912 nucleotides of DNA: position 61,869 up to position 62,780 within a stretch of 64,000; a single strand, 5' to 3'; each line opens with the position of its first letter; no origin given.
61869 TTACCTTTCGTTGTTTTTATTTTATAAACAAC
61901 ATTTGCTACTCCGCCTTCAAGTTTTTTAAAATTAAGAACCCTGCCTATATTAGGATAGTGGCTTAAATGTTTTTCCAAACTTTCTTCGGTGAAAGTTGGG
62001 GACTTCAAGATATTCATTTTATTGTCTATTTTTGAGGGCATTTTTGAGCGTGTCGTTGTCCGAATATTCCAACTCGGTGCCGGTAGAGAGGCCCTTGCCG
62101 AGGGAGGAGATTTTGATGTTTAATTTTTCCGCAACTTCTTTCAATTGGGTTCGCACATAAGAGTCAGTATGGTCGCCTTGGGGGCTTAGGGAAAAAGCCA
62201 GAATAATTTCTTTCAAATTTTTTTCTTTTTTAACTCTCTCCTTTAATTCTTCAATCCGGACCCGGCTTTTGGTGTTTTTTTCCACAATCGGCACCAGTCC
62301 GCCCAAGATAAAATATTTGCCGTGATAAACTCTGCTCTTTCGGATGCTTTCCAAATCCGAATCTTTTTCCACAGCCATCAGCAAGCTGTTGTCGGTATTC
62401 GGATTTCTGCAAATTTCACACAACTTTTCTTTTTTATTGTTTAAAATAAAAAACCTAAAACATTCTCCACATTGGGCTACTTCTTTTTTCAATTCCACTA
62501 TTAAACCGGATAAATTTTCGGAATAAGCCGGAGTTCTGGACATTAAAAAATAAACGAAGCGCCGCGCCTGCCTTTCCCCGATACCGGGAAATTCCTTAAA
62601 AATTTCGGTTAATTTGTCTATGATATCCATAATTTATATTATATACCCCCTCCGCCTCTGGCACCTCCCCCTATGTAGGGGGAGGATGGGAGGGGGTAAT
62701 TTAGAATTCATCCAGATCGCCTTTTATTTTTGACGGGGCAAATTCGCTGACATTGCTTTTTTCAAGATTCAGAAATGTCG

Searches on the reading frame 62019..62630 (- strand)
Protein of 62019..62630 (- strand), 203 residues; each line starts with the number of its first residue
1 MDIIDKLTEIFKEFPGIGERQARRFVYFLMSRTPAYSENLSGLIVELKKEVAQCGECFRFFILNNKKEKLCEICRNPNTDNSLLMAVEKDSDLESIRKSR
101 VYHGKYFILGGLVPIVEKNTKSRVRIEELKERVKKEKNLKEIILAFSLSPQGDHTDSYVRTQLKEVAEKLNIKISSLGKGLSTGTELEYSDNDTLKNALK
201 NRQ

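Call 79: search_protein_families(library=pfam, max_evalue=0.001, proteins=[window:62019-62630:-])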
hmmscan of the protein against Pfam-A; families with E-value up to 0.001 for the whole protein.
window:62019-62630:- (203 aa): 4 families
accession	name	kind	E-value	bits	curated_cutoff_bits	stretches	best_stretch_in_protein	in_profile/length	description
PF13662.12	Toprim_4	-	6.5e-08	33.1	25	1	83-165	2-73/85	Toprim domain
PF01751.28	Toprim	-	2.8e-06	27.9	23.1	1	87-176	5-95/96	Toprim domain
PF21175.2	RecR_C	-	2.8e-06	27.1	22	1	180-203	1-24/24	RecR, C-terminal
PF21176.3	RecR_HhH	-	1.4e-05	25.3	27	1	4-45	1-42/45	RecR, helix-hairpin-helix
